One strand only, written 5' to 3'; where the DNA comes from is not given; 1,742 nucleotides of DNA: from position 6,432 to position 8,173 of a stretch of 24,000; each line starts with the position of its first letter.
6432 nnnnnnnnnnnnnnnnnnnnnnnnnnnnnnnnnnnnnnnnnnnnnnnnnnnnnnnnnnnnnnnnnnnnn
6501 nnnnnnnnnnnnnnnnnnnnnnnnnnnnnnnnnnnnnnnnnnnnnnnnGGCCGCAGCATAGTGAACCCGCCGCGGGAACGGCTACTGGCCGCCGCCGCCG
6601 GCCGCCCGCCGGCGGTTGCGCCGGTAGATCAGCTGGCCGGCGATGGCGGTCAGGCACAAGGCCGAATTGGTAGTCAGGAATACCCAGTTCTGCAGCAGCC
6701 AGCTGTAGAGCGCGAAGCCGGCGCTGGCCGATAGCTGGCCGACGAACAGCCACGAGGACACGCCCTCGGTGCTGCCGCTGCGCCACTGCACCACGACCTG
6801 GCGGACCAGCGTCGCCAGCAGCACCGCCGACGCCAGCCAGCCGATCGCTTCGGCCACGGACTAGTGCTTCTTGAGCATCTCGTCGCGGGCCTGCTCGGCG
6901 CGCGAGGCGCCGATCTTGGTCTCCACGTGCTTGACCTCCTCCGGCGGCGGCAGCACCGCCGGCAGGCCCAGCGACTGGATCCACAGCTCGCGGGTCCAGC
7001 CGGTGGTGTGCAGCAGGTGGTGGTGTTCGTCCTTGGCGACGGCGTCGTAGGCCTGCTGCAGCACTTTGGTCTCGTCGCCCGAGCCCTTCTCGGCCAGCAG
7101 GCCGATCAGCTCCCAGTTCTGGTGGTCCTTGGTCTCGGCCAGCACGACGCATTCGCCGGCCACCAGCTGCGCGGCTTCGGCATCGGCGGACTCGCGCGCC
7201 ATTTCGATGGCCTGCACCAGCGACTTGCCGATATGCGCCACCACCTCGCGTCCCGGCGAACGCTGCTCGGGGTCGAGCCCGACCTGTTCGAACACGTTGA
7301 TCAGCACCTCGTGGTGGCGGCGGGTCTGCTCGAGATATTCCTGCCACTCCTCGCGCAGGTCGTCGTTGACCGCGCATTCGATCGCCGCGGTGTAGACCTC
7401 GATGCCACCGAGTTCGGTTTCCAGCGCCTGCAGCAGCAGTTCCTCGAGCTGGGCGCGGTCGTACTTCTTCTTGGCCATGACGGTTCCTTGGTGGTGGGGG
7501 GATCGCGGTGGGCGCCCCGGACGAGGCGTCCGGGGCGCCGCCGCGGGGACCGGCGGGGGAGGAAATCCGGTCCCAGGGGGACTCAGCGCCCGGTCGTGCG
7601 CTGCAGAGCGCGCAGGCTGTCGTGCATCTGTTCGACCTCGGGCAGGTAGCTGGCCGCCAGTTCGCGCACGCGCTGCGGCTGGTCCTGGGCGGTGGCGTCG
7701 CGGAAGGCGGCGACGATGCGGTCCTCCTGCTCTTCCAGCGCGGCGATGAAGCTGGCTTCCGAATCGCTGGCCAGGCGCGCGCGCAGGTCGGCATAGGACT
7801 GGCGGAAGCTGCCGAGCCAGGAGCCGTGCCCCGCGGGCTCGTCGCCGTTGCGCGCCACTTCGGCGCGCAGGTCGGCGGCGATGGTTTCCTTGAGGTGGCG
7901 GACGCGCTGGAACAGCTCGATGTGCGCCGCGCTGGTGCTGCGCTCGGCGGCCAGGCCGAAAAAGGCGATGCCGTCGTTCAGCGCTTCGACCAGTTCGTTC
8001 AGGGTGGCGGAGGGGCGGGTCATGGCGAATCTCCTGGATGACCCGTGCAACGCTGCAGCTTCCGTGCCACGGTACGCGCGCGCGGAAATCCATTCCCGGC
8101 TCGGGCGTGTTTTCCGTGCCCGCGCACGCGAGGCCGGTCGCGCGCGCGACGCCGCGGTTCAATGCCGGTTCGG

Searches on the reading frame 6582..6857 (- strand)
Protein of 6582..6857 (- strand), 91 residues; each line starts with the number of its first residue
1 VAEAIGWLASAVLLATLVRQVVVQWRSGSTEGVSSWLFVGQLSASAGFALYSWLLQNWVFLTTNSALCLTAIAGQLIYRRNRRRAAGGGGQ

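Call 14: search_protein_families(library=pfam, proteins=[window:6582-6857:-], max_evalue=0.01)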
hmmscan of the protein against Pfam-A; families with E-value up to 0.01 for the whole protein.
window:6582-6857:- (91 aa): 2 families
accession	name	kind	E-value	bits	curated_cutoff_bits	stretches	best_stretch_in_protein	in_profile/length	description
PF03083.21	MtN3_slv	-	0.00017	22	23.7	1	21-78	22-79/87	Sugar efflux transporter for intercellular exchange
PF04193.19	PQ-loop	-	0.00045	20.4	22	1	2-56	2-56/61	PQ loop repeat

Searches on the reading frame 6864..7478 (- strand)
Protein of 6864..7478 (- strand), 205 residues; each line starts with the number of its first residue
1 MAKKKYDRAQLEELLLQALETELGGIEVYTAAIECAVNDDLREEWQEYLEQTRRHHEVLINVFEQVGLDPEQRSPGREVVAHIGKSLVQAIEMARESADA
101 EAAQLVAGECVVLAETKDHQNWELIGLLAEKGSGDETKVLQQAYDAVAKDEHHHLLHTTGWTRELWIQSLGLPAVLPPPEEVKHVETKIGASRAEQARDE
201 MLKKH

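Call 14: search_protein_families(library=pfam, proteins=[window:6864-7478:-], max_evalue=0.01)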
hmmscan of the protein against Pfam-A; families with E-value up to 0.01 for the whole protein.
seq(205 aa): 2 families
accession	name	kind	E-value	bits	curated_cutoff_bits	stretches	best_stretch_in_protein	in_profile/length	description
PF05974.18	DUF892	-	0.00094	19.7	23.7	1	22-101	17-97/159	Domain of unknown function (DUF892)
PF17940.6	TetR_C_31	-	0.0084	16.7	27.4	0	7-107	2-102/107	Tetracyclin repressor-like, C-terminal domain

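Call 43: search_protein_families(library=ncbifam, proteins=[window:6864-7478:-], max_evalue=0.001)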
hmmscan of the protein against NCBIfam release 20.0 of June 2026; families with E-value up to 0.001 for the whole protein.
seq(205 aa): 0 families

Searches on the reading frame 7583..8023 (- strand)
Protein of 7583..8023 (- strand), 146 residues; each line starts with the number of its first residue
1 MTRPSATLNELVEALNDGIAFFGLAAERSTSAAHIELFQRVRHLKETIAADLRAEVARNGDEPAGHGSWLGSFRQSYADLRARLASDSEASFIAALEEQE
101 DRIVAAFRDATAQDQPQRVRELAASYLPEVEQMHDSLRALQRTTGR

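Call 14: search_protein_families(library=pfam, proteins=[window:7583-8023:-], max_evalue=0.01)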
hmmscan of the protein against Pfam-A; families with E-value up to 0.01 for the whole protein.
window:7583-8023:- (146 aa): 2 families
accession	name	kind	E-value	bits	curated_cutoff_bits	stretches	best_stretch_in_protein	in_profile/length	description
PF09537.16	DUF2383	-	2.7e-20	73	30.8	1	5-111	3-109/111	Domain of unknown function (DUF2383)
PF13628.12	DUF4142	-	0.0015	19.3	27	1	18-140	17-138/138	Domain of unknown function (DUF4142)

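Call 43: search_protein_families(library=ncbifam, proteins=[window:7583-8023:-], max_evalue=0.001)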
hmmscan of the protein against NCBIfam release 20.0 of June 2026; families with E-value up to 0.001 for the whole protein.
window:7583-8023:- (146 aa): 1 family
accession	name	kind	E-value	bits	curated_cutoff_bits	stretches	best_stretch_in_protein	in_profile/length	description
TIGR02284.1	TIGR02284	subfamily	1.2e-21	77.5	44.8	1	7-140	4-138/139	PA2169 family four-helix-bundle protein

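Call 56: find_homologous_proteins(query=window:7583-8023:-, max_evalue=0.00001)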
Query window:7583-8023:- (146 aa): 65 proteins with E <= 0.00001 among 297 candidates.
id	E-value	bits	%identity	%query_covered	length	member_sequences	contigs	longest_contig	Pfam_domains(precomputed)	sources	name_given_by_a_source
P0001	1.9e-85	302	100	100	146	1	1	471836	PF09537.17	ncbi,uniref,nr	ncbi:PA2169 family four-helix-bundle protein [Arenimonas terrae]|uniref:PA2169 family four-helix-bun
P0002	2.4e-74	266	89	100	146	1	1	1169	PF09537.17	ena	-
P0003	5.9e-72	258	85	99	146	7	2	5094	PF09537.17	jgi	jgi:uncharacterized protein (TIGR02284 family)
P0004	4.2e-70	252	84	100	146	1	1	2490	PF09537.17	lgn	-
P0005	4.9e-67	242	80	99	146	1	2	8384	PF09537.17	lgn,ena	-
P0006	1.3e-66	241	83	99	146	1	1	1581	PF09537.17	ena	-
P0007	6.5e-66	239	79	99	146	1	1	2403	PF09537.17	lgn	-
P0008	1.2e-65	238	79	99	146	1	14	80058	PF09537.17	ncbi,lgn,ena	-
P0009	2.1e-65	237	80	100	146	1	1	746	PF09537.17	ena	-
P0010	2.3e-65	237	76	99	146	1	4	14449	PF09537.17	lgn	-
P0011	2.5e-65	237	80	97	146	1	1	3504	PF09537.17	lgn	-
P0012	3.3e-65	236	78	99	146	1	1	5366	PF09537.17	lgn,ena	-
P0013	4.5e-64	233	78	97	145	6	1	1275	PF09537.17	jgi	jgi:uncharacterized protein (TIGR02284 family)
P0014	1.3e-62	228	76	97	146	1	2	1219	PF09537.17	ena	-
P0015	1.0e-61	225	77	97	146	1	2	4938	PF09537.17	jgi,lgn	jgi:uncharacterized protein (TIGR02284 family)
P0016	5.3e-61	223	72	99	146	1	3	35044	PF09537.17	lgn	-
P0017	1.1e-60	222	72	99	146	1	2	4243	PF09537.17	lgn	-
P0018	1.9e-55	205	68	97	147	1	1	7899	PF09537.17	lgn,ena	-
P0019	1.1e-48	183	62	98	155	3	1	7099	PF09537.17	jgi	jgi:uncharacterized protein (TIGR02284 family)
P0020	5.9e-48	181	61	99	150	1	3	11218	PF09537.17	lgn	-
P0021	4.8e-47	178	59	97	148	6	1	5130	PF09537.17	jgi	jgi:uncharacterized protein (TIGR02284 family)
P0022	6.3e-47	177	60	97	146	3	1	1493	PF09537.17,PF13628.14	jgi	jgi:uncharacterized protein (TIGR02284 family)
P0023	8.6e-47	177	60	95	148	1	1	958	PF09537.17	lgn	-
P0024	9.4e-47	177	58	97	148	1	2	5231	PF09537.17,PF13628.14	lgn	-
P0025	1.5e-46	176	58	96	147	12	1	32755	PF09537.17,PF13628.14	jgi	-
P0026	2.1e-46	176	57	98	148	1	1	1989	PF09537.17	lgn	-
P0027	3.4e-46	175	58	97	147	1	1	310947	PF09537.17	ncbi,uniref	ncbi:ferritin-like domain-containing protein [Arenimonas sp. MALMAid1274]|uniref:ferritin-like domai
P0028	1.3e-45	173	59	99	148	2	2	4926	PF09537.17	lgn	-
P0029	1.8e-45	173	57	96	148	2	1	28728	PF09537.17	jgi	jgi:uncharacterized protein (TIGR02284 family)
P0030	2.2e-45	172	58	96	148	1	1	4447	PF09537.17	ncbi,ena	-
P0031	4.6e-45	171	59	99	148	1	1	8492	PF09537.17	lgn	-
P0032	8.1e-45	170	57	97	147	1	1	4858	PF09537.17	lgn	-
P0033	8.4e-45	170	56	96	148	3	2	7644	PF09537.17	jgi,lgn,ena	-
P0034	9.3e-45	170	56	96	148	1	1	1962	PF09537.17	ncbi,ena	-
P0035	3.4e-44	168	55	96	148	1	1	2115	PF09537.17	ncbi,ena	-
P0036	1.0e-43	167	54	97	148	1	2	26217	PF09537.17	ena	-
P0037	2.6e-43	166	54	96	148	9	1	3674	PF09537.17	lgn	-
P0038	3.0e-43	165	56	97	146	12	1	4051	PF09537.17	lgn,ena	-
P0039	4.4e-43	165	55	97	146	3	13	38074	PF09537.17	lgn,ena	-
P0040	4.6e-43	165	55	97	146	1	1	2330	PF09537.17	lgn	-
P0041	6.8e-43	164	54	98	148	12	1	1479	PF09537.17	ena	-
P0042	9.1e-43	164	56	97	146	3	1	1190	PF09537.17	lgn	-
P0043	1.1e-42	164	54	97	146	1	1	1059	PF09537.17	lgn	-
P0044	1.2e-42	163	56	97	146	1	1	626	PF09537.17,PF13628.14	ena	-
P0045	1.5e-42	163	54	97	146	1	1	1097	PF09537.17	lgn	-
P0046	1.5e-42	163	56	97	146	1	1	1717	PF09537.17,PF13628.14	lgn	-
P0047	1.7e-42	163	56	97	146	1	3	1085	PF09537.17,PF13628.14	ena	-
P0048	5.5e-42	161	56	97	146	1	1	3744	PF09537.17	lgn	-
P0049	8.1e-42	161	55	97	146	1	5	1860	PF09537.17,PF13628.14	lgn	-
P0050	1.5e-41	160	55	97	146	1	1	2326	PF09537.17,PF13628.14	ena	-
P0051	1.7e-41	160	54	97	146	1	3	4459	PF09537.17,PF13628.14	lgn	-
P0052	1.9e-41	159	58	97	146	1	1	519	PF09537.17,PF13628.14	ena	-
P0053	4.8e-41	158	59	97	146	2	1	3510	PF09537.17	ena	-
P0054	8.9e-41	157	57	97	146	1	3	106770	PF09537.17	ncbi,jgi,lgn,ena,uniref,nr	ncbi:PA2169 family four-helix-bundle protein [Arenimonas sp.]|uniref:PA2169 family four-helix-bundle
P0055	1.2e-40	157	52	97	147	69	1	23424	PF09537.17,PF13628.14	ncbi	-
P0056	3.4e-40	155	56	97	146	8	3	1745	PF09537.17,PF13628.14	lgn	-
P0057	6.7e-40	155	57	97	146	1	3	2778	PF09537.17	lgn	-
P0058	7.0e-40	154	55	97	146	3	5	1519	PF09537.17,PF13628.14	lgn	-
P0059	4.3e-39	152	57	97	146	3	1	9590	PF09537.17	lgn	-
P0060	2.1e-38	150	57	99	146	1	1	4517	PF09537.17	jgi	-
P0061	2.7e-36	143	56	97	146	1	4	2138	PF09537.17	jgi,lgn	-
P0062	7.7e-33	132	54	97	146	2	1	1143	PF09537.17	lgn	-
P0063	1.4e-32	131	47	93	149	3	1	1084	PF09537.17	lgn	-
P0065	2.3e-15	75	38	97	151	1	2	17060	PF09537.17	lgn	-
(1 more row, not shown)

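Call 57: find_encoding_contigs(protein=P0008, flank=10000, max_places=2)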
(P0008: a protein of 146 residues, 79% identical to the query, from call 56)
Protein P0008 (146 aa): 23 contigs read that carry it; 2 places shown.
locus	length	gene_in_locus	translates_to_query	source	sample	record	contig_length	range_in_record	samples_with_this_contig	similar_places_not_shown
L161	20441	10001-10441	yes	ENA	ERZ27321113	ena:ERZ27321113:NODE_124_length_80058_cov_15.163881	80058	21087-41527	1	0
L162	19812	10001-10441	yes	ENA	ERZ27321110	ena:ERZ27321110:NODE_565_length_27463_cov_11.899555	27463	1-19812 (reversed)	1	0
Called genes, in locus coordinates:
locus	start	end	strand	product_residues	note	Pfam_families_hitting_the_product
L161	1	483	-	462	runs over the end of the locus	PF00072:Response_reg, PF00158:Sigma54_activat, PF14532:Sigma54_activ_2, PF07728:AAA_5 (weak), PF25601:AAA_lid_14, PF02954:HTH_8 (weak)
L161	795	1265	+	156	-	-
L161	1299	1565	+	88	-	PF04226:Transgly_assoc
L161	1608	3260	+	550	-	PF03109:ABC1, PF27536:UbiB_helical (weak)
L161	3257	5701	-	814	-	PF13298:LigD_N, PF01068:DNA_ligase_A_M, PF04679:DNA_ligase_A_C, PF21686:LigD_Prim-Pol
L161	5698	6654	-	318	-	PF02735:Ku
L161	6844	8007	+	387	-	PF08240:ADH_N, PF00107:ADH_zinc_N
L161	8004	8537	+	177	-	PF03167:UDG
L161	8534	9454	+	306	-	PF00890:FAD_binding_2 (faint), PF01266:DAO (faint), PF03486:HI0933_like (faint), PF05834:Lycopene_cycl (faint), PF07992:Pyr_redox_2, PF13450:NAD_binding_8 (weak), PF13738:Pyr_redox_3 (faint)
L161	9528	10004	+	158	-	-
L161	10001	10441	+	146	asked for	PF09537:DUF2383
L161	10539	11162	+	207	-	-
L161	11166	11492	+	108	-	-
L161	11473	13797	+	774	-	PF00199:Catalase, PF06628:Catalase-rel, PF01965:DJ-1_PfpI, PF18011:Catalase_C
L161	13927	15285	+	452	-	-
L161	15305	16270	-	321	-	PF00561:Abhydrolase_1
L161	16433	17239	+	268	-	PF13560:HTH_31, PF01381:HTH_3, PF17765:MLTR_LBD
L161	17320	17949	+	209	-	-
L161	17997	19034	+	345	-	PF08448:PAS_4 (weak), PF00512:HisKA, PF02518:HATPase_c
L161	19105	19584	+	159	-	PF00392:GntR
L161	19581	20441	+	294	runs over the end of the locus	PF00005:ABC_tran, PF13304:AAA_21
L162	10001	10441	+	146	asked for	PF09537:DUF2383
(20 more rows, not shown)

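Call 58: find_encoding_contigs(protein=P0016, flank=10000, max_places=2)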
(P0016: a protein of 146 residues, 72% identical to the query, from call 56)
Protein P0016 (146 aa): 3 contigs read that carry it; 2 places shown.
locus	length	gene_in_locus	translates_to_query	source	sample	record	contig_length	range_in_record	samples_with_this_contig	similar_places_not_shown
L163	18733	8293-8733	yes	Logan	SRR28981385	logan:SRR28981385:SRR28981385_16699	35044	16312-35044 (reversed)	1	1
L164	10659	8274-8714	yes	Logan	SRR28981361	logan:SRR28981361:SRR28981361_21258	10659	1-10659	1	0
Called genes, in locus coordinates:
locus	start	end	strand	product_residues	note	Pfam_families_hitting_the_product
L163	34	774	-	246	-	PF13628:DUF4142, PF03713:DUF305, PF13628:DUF4142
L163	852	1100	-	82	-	-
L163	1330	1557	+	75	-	-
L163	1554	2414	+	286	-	PF00106:adh_short, PF08659:KR, PF13561:adh_short_C2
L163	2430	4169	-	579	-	PF00989:PAS, PF08448:PAS_4, PF13188:PAS_8 (weak), PF08447:PAS_3, PF00512:HisKA, PF02518:HATPase_c, PF00072:Response_reg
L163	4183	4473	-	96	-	-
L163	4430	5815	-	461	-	PF00072:Response_reg, PF00158:Sigma54_activat, PF14532:Sigma54_activ_2, PF07728:AAA_5 (weak), PF25601:AAA_lid_14, PF02954:HTH_8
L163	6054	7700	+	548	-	PF03109:ABC1, PF01163:RIO1 (faint), PF01636:APH (faint), PF27536:UbiB_helical (weak)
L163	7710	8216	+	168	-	PF03167:UDG (weak)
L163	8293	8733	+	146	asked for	PF09537:DUF2383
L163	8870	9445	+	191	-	PF13590:DUF4136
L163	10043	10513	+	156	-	-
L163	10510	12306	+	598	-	PF09299:Mu-transpos_C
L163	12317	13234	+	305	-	PF05621:TniB, PF13401:AAA_22, PF00004:AAA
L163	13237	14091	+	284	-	PF06527:TniQ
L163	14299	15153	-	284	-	PF00165:HTH_AraC (faint), PF12833:HTH_18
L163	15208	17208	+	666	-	PF02129:Peptidase_S15 (weak), PF20434:BD-FAE, PF00326:Peptidase_S9, PF12697:Abhydrolase_6 (weak)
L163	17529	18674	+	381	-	PF24681:Kelch_KLHDC2_KLHL20_DRC7, PF25210:Kelch_FKB95 (faint), PF13964:Beta-prop_Calicin, PF13415:Beta-prop_FBX42 (weak), PF13418:Beta-prop_TYW4 (weak), PF24981:Beta-prop_ATRN-LZTR1, PF01344:Kelch_1 (weak), PF24681:Kelch_KLHDC2_KLHL20_DRC7, +2 more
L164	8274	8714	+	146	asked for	PF09537:DUF2383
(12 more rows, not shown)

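Call 59: find_encoding_contigs(protein=P0027, flank=10000, max_places=1)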
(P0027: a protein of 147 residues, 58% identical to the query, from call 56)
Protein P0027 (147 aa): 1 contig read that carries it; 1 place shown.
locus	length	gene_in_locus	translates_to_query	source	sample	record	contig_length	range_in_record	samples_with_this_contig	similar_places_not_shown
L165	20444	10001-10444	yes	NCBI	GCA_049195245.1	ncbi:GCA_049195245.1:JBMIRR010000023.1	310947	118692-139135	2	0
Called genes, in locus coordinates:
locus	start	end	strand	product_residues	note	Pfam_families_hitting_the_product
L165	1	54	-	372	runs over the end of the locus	PF01145:Band_7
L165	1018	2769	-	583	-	PF05569:Peptidase_M56, PF01435:Peptidase_M48 (faint)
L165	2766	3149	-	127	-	PF03965:Penicillinase_R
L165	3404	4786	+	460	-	PF00072:Response_reg, PF00158:Sigma54_activat, PF01078:Mg_chelatase (faint), PF14532:Sigma54_activ_2, PF07728:AAA_5 (weak), PF25601:AAA_lid_14, PF02954:HTH_8 (weak)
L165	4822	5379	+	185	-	PF03073:TspO_MBR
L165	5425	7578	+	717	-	PF05227:CHASE3, PF00512:HisKA, PF02518:HATPase_c, PF00072:Response_reg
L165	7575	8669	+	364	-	PF00072:Response_reg, PF02518:HATPase_c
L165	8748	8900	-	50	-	PF08085:Entericidin (weak)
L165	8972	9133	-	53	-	-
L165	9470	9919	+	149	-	-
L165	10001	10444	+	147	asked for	PF09537:DUF2383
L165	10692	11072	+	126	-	PF00216:Bac_DNA_binding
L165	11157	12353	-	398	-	-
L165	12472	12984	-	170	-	PF13302:Acetyltransf_3, PF00583:Acetyltransf_1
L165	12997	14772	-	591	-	PF00990:GGDEF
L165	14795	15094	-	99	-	-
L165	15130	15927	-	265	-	PF00590:TP_methylase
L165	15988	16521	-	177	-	PF13302:Acetyltransf_3, PF00583:Acetyltransf_1 (weak)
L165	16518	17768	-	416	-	PF14541:TAXi_C (faint), PF00026:Asp (weak)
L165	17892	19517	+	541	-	PF01590:GAF, PF13185:GAF_2, PF13492:GAF_3, PF01966:HD (faint), PF13487:HD_5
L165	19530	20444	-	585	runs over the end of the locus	-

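Call 60: find_encoding_contigs(protein=P0054, flank=10000, max_places=1)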
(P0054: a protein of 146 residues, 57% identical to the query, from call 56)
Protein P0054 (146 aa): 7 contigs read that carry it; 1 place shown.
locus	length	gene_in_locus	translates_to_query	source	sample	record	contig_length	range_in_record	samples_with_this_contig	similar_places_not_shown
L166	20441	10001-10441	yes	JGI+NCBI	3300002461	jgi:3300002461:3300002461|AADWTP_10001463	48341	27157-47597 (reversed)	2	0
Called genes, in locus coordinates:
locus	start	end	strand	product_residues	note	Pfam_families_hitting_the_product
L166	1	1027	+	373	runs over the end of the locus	PF02826:2-Hacid_dh_C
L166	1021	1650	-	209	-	-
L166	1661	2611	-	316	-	-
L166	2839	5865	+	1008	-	-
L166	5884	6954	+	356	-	PF00753:Lactamase_B (faint)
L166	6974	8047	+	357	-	PF09994:T6SS_Tle1-like_cat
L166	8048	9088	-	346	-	PF00990:GGDEF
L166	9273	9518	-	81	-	PF11730:DUF3297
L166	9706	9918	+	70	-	-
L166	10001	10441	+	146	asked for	PF09537:DUF2383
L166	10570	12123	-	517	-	-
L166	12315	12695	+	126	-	PF00216:Bac_DNA_binding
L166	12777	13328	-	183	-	PF13302:Acetyltransf_3, PF00583:Acetyltransf_1 (weak)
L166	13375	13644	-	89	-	-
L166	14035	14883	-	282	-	-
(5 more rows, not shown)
